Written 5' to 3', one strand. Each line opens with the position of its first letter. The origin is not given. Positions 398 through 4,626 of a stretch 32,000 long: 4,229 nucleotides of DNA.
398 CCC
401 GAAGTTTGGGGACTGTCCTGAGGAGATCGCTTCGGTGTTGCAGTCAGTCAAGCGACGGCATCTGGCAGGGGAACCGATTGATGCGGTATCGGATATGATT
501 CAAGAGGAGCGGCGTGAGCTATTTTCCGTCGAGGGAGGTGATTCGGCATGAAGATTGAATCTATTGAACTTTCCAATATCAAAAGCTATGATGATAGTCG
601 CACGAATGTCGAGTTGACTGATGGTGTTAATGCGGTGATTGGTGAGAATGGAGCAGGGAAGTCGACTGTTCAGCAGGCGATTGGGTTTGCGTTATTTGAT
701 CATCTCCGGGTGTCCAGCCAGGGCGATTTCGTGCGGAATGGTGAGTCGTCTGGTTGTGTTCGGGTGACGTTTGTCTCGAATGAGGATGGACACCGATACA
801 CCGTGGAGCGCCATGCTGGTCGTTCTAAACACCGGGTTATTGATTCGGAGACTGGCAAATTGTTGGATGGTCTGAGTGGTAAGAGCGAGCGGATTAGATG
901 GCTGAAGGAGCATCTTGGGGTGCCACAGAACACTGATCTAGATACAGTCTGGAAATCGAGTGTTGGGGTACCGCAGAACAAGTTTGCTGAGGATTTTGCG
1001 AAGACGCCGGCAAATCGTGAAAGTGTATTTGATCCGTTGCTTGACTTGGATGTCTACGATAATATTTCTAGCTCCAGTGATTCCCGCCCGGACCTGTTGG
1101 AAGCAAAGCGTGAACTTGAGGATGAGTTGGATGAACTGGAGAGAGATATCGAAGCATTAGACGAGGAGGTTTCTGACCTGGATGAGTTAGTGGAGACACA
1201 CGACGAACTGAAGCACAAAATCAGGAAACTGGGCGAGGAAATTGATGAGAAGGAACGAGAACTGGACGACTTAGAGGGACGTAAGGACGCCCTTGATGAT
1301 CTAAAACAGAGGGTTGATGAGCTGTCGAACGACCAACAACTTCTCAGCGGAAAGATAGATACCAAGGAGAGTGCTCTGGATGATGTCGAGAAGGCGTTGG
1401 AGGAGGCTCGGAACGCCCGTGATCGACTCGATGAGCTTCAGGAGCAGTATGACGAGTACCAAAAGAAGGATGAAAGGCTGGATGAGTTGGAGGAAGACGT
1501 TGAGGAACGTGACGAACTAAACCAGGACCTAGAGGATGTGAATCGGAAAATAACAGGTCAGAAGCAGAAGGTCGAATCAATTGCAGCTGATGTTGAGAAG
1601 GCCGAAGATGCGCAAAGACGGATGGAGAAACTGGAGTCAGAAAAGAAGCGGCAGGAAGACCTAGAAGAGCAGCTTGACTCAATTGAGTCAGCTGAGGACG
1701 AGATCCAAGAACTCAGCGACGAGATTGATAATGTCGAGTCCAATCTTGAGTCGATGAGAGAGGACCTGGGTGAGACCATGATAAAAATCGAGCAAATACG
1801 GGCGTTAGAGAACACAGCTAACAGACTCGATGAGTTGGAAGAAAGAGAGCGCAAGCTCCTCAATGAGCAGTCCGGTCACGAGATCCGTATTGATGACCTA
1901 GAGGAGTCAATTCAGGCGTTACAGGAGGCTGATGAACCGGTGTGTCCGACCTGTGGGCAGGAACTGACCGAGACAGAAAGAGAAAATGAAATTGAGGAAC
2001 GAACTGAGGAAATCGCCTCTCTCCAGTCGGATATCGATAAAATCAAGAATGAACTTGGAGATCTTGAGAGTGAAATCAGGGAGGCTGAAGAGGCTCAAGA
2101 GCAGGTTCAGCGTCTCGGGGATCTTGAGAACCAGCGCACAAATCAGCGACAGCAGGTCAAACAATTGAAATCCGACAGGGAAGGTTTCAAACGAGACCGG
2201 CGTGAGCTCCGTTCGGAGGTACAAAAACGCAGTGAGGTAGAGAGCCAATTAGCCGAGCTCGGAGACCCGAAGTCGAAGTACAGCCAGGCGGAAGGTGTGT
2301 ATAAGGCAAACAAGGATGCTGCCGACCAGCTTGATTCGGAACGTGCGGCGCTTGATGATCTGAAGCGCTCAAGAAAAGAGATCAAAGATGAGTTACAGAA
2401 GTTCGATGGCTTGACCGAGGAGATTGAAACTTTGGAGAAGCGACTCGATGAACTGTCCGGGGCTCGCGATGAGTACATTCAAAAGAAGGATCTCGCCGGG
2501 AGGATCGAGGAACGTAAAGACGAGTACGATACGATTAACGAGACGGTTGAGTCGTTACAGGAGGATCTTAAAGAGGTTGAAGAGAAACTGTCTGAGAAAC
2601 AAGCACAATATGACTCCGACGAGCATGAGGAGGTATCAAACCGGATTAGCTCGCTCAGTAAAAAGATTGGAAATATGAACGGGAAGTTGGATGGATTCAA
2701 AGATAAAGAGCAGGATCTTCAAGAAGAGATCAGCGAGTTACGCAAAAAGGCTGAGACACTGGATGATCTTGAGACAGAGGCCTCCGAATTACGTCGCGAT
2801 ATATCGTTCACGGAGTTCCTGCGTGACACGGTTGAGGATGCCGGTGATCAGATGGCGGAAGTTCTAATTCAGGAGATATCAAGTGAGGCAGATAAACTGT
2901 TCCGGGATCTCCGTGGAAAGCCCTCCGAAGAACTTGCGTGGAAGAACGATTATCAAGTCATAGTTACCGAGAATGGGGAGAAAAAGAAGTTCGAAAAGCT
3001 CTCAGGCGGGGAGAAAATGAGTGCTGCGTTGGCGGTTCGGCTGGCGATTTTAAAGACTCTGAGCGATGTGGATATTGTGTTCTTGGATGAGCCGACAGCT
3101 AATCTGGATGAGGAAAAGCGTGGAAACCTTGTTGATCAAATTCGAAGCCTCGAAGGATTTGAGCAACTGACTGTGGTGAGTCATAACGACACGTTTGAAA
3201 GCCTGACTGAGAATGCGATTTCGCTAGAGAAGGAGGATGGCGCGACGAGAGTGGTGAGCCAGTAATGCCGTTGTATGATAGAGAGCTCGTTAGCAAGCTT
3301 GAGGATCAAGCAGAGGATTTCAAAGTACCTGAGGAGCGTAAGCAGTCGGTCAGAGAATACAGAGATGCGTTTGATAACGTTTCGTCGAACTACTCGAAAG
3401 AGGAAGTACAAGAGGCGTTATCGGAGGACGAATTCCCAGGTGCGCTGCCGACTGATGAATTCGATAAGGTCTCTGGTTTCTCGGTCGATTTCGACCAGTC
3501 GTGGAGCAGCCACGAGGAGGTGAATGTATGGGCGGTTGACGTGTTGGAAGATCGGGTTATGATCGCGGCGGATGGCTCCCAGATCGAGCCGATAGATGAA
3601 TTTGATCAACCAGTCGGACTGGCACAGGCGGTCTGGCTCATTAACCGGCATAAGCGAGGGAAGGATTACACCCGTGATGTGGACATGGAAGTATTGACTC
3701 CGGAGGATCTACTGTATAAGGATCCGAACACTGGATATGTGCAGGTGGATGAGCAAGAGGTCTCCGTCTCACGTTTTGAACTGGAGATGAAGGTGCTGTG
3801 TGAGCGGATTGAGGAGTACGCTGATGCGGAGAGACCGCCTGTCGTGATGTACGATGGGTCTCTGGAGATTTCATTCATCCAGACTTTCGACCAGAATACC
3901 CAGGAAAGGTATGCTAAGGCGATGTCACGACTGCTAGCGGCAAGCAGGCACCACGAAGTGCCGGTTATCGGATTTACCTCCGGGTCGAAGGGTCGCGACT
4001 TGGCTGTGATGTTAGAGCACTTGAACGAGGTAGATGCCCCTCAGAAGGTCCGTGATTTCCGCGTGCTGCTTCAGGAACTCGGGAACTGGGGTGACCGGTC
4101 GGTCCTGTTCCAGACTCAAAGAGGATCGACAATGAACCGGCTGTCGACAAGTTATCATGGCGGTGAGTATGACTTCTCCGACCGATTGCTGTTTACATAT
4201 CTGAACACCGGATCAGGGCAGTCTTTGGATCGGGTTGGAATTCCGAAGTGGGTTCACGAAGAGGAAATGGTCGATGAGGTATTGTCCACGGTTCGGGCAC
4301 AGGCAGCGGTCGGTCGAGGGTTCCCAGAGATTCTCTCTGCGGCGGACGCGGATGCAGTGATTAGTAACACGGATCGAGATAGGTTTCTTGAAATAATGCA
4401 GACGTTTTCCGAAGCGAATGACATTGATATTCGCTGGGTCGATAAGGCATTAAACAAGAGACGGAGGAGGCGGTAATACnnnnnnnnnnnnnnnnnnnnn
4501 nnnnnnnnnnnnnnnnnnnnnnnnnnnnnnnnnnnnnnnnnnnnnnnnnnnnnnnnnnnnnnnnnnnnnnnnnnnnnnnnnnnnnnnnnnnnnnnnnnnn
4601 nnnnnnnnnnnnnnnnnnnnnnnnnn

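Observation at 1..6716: Five-gene, translationally coupled Rad50-like / NurA-like / unknown / HerA-like operon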

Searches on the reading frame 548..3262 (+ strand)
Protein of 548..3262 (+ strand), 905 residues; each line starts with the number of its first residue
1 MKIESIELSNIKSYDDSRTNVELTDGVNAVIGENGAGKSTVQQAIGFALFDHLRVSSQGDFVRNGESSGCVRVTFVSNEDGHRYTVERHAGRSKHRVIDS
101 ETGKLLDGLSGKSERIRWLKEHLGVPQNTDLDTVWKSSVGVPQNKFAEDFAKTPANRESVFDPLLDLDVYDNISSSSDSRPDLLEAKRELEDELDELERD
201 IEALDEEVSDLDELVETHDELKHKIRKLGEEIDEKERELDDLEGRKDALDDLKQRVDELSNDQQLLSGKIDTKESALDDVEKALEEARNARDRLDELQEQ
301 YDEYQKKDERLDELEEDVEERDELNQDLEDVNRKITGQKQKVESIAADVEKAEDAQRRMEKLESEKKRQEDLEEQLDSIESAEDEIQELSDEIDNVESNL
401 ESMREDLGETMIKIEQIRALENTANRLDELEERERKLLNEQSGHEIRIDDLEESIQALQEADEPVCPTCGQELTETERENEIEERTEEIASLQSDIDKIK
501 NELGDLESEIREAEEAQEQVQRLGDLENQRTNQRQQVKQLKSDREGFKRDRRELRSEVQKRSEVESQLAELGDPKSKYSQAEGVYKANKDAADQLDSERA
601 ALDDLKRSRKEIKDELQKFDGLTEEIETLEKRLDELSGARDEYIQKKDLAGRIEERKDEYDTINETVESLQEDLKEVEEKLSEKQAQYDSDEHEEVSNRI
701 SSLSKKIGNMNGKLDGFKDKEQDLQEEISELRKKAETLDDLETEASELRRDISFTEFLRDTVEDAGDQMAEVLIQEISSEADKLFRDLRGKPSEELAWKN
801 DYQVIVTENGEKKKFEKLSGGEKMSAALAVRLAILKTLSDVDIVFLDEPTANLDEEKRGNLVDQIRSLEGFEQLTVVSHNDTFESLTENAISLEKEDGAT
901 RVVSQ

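Call 5: search_protein_families(library=pfam, proteins=[window:548-3262:+], max_evalue=0.1)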
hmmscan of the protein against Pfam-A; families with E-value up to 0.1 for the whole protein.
window:548-3262:+ (905 aa): 26 families (the best 25 are shown)
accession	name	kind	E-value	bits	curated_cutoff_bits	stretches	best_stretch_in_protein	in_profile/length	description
PF13476.12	AAA_23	-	5.9e-13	50.3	27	1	5-334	1-192/201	AAA domain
PF13166.12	AAA_13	-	8.8e-10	38.3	36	1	613-892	270-582/713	AAA domain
PF04728.18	LPP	-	9.5e-07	29.5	29.1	1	249-301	2-51/53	Lipoprotein leucine-zipper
PF13558.12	SbcC_Walker_B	-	1.5e-06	28.8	27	1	802-864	12-87/90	SbcC/RAD50-like, Walker B motif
PF13304.12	AAA_21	-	1.7e-06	28.8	27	2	27-59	1-31/304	AAA domain, putative AbiEii toxin, Type IV TA system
PF24611.2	Spectrin_Anc-1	-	7.8e-06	26.6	33.2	1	309-407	8-110/115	Nuclear anchorage protein 1, spectrin-like repeat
PF05531.17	NPV_P10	-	1.8e-05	25.5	29.8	0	590-635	15-60/75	Nucleopolyhedrovirus P10 protein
PF04423.19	Rad50_zn_hook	-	5.6e-05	23.3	24.3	1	447-493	4-49/52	Rad50 zinc hook motif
PF24922.1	ACBP4_C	-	0.00015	22.4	31.2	1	665-756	3-96/105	Acyl-CoA-binding domain-containing protein 4-6, C-terminal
PF13514.12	AAA_27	-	0.00015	21.9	22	1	1-96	1-94/206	AAA domain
PF10046.14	BLOC1_2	-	0.00016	22.4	33.4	0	170-220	36-86/96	Biogenesis of lysosome-related organelles complex-1 subunit 2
PF13555.12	AAA_29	-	0.00034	20.7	27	1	4-47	2-44/61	P-loop containing region of AAA domain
PF07889.17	DUF1664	-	0.0004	20.8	34.6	0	622-685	39-100/124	Protein of unknown function (DUF1664)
PF07926.17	TPR_MLP1_2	-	0.0013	19.2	36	1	645-752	2-112/129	TPR/MLP1/MLP2-like protein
PF16326.10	ABC_tran_CTD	-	0.0022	18.6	32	1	190-245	6-63/69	ABC transporter C-terminal domain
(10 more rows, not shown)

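Call 6: search_protein_families(library=ncbifam, proteins=[window:548-3262:+], max_evalue=0.1)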
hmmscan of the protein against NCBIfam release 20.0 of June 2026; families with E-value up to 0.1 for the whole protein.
window:548-3262:+ (905 aa): 105 families (the best 25 are shown)
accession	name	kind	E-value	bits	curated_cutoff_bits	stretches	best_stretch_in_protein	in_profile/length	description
NF003034.1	PRK03918.1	equivalog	2.5e-83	280.5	700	1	1-902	1-875/878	DNA double-strand break repair ATPase Rad50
NF041034.1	Rad50_Sulf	equivalog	6.4e-81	272.5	1000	1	1-902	1-866/872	DNA double-strand break repair ATPase Rad50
NF002244.0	PRK01156.1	equivalog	1.6e-56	191.9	847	1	1-902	1-891/895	DNA double-strand break repair ATPase Rad50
NF002572.0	PRK02224.1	equivalog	4.5e-51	174.2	1087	1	1-895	1-868/888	DNA double-strand break repair ATPase Rad50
NF045487.1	ASRP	equivalog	1.2e-49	169.4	300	4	279-638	119-467/593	archaea-specific SMC-related protein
NF041035.1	Rad50_Halo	equivalog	2.6e-49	168.4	1000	1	1-901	1-874/883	DNA double-strand break repair ATPase Rad50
TIGR02169.1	SMC_prok_A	equivalog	5.1e-32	110.6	729.4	5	3-92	2-102/1165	chromosome segregation protein SMC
TIGR02168.1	SMC_prok_B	equivalog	8.5e-27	93.3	567.35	4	473-748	672-943/1181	chromosome segregation protein SMC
NF053563.1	Rkd4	equivalog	2.3e-24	85.5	860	2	2-556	2-518/747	arcadin-4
NF047515.1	SpiroCoCo_C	equivalog_domain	1.5e-23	83.4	125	2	195-414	38-244/313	SpiroCoCo family coiled-coil protein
NF045780.1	TrlF_fam_ATP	equivalog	2.7e-23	82.7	350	2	9-443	293-721/944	TrlF family AAA-like ATPase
NF041751.2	sbcc_Staph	equivalog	1e-20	73.4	920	1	190-750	241-785/1007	exonuclease subunit SbcC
TIGR00618.1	sbcc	subfamily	7.7e-20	70.5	478.5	1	1-289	1-292/1043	exonuclease subunit SbcC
TIGR03185.1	DNA_S_dndD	equivalog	1e-15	57.3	245.85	2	473-864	202-598/650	DNA sulfur modification protein DndD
TIGR04523.1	Mplasa_alph_rch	subfamily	2e-12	45.9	270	2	361-753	257-630/745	helix-rich protein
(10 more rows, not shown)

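Call 7: search_protein_families(library=padloc, proteins=[window:548-3262:+], max_evalue=0.1)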
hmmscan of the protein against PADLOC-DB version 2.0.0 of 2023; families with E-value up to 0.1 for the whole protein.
window:548-3262:+ (905 aa): 70 families (the best 25 are shown)
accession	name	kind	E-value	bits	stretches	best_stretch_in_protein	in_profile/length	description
PDLC03859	LmuB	-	4.7e-36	123.2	3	618-888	340-593/611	-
PDLC04135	mad3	-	1.3e-30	105.2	2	580-904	90-349/374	mads_3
PDLC03865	LmuB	-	4.9e-28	95.8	3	269-884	304-978/1007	-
PDLC03863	LmuB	-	1.5e-25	88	6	333-619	202-477/610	-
PDLC02730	PbeC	-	1.6e-20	71.5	3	447-868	189-621/651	PbeC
PDLC02756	PbeC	-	3e-19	67.5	3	477-864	211-605/643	PbeC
PDLC03868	LmuB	-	2.1e-18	64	3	186-471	214-501/1035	-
PDLC02668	DndD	-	2.2e-17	61.3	4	475-864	207-606/659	DndD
PDLC03864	LmuB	-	2.2e-17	60.9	2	649-836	402-580/657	-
PDLC02747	PbeC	-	2.7e-17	60.9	3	630-881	386-629/632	PbeC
PDLC00551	JetC2|JetC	-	2e-14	50.4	2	470-818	731-1061/1365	DUF3584 domain; MukB-like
PDLC00553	JetC2|JetC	-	1.5e-13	47.6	2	471-807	736-1050/1361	DUF3584 domain; MukB-like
PDLC02740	PbeC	-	1e-12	45.7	3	652-864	386-603/648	PbeC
PDLC02723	PbeC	-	1e-11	42.1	3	645-865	386-606/618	PbeC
PDLC00098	GajA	-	3.9e-11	40.4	2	1-51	1-49/534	AAA ATPase domain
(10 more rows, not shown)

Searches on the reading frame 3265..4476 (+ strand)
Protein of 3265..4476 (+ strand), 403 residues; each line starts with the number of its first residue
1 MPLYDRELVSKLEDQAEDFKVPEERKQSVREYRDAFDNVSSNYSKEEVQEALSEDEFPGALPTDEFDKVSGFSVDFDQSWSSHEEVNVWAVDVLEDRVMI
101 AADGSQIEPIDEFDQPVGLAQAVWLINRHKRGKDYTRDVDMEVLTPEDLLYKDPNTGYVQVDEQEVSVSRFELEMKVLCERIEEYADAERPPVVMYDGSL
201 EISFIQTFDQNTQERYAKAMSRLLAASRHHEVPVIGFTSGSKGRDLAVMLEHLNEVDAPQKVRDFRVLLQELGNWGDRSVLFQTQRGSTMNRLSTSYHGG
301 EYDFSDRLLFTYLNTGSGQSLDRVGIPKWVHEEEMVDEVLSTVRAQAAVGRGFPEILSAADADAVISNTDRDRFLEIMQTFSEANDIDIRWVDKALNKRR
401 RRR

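Call 5: search_protein_families(library=pfam, proteins=[window:3265-4473:+], max_evalue=0.1)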
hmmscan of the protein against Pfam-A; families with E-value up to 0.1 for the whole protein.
window:3265-4473:+ (403 aa): 1 family
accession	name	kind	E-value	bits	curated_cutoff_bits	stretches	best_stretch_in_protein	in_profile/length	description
PF09376.16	NurA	-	1.9e-28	100.1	21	1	98-366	2-254/254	NurA domain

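Call 6: search_protein_families(library=ncbifam, proteins=[window:3265-4473:+], max_evalue=0.1)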
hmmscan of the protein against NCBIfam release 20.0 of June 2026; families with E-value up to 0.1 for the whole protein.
window:3265-4473:+ (403 aa): 1 family
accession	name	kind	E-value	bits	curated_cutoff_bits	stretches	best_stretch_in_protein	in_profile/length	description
TIGR01733.1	AA-adenyl-dom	subfamily_domain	0.0083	15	317.4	1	180-264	62-154/409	amino acid adenylation domain-containing protein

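Call 7: search_protein_families(library=padloc, proteins=[window:3265-4473:+], max_evalue=0.1)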
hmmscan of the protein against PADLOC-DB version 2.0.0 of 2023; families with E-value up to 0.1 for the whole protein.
window:3265-4473:+ (403 aa): 0 families

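Call 8: find_encoding_contigs(protein=window:3265-4476:+, flank=10000, max_places=6)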
Protein window:3265-4476:+ (403 aa): 2 contigs read that carry it; 2 places shown.
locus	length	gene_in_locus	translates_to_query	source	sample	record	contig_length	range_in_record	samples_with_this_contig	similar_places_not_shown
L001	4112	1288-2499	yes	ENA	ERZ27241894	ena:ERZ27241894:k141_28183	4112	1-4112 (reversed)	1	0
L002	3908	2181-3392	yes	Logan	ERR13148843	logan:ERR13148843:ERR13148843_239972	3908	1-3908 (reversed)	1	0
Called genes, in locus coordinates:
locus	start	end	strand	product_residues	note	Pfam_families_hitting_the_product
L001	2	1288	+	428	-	?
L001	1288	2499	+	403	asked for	PF09376:NurA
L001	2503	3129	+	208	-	PF26500:DUF8166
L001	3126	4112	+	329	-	?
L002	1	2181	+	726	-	?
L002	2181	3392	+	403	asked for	PF09376:NurA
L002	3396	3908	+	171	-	?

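Call 53: search_solved_structures(query=window:3265-4473:+, max_evalue=0.01, show_alignments=2)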
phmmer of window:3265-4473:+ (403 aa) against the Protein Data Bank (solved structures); distinct sequences matched with E-value up to 0.01: 0.
